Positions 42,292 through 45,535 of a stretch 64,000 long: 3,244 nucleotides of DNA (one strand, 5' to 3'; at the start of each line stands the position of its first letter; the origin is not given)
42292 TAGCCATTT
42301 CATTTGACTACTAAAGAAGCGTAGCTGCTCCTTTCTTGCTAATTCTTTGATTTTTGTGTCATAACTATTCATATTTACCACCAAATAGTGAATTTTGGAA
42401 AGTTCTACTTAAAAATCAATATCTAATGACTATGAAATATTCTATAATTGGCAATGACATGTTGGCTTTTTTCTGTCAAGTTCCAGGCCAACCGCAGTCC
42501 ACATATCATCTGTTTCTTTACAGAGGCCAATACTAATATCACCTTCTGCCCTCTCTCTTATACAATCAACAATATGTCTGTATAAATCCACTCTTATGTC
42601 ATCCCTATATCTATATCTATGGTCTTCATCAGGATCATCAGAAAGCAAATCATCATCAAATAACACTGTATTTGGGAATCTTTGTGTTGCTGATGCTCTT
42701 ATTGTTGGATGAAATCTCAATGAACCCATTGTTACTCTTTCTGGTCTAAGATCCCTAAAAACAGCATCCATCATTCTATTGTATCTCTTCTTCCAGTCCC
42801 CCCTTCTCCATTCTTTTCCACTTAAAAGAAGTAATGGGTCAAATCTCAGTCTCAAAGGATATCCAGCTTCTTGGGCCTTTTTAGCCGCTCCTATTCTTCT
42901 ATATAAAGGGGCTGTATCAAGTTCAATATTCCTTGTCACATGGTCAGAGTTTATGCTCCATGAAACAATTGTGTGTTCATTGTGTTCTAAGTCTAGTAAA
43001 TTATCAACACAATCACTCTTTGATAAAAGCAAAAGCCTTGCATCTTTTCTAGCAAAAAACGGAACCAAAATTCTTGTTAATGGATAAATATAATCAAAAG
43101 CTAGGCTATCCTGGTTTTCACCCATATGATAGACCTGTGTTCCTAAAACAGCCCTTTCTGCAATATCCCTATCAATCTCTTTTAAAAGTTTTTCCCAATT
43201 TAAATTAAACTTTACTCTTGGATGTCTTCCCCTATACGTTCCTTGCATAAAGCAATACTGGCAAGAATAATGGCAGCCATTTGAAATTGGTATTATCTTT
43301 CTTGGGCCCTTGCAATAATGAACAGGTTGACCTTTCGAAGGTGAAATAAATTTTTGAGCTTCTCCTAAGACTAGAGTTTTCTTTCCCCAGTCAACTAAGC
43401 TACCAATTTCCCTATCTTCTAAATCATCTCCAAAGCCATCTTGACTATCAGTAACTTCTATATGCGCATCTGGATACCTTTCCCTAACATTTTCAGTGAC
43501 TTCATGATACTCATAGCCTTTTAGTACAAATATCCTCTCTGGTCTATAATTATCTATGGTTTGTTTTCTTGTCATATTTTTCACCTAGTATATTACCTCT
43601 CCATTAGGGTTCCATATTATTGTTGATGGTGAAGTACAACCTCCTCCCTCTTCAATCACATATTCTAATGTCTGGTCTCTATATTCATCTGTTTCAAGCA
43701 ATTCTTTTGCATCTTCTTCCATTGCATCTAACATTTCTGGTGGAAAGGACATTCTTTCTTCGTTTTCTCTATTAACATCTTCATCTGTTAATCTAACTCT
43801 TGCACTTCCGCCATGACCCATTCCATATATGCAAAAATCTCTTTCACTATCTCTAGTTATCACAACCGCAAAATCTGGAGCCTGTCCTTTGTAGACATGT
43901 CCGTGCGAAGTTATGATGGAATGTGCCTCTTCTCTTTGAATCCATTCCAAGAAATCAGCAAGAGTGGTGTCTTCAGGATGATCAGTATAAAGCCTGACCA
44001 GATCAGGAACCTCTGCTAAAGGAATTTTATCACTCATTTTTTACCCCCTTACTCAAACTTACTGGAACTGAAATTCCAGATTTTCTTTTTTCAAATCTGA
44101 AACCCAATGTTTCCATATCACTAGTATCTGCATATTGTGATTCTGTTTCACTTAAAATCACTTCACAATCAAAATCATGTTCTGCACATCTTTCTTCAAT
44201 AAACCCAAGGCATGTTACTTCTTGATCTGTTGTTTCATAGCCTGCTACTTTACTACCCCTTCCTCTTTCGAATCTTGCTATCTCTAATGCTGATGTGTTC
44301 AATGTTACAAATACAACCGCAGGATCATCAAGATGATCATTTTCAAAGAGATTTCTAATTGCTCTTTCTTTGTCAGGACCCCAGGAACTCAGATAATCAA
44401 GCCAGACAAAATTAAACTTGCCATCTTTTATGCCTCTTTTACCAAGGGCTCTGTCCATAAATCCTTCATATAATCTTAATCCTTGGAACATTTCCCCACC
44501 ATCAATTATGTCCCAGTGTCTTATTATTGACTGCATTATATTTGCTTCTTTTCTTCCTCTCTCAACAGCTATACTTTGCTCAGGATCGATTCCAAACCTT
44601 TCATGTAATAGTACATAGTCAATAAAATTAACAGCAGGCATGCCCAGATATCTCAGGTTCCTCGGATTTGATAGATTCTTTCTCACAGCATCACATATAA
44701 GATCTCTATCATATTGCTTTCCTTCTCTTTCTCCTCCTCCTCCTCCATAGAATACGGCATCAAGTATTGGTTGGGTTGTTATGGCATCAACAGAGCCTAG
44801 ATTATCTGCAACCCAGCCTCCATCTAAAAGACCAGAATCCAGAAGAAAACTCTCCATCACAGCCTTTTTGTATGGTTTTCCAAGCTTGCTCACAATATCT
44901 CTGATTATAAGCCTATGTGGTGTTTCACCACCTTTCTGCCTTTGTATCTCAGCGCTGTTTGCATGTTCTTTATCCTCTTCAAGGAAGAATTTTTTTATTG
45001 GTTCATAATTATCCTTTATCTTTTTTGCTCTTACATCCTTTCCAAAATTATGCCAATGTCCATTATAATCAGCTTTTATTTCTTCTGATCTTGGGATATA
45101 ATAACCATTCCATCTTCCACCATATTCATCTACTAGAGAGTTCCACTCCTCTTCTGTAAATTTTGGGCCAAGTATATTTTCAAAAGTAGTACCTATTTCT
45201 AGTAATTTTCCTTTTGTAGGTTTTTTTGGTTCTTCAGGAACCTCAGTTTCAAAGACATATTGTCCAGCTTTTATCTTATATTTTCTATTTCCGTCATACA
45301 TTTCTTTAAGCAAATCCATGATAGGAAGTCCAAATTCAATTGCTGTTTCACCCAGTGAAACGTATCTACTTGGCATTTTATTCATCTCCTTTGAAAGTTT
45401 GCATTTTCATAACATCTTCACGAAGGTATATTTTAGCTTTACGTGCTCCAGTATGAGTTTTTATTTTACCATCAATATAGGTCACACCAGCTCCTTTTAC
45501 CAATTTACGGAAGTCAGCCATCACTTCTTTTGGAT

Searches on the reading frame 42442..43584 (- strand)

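Call 11: search_protein_families(library=pfam, proteins=[window:42442-43584:-])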
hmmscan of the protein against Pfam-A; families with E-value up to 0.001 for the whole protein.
window:42442-43584:- (380 aa): 2 families
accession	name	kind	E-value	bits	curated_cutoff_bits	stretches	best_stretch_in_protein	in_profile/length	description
PF20903.3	SPL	-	3.1e-30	105.6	27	1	32-308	20-288/338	Spore photoproduct lyase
PF04055.27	Radical_SAM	-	4.4e-05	24.2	29.5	1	98-243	1-142/166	Radical SAM superfamily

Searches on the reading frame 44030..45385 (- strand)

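Call 11: search_protein_families(library=pfam, proteins=[window:44030-45385:-])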
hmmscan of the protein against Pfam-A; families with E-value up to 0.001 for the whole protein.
window:44030-45385:- (451 aa): 1 family
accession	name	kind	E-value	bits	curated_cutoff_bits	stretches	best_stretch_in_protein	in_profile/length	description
PF20553.4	Methyltransf_35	-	9.1e-09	35.5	27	1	220-368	11-145/309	Putative O-methyltransferase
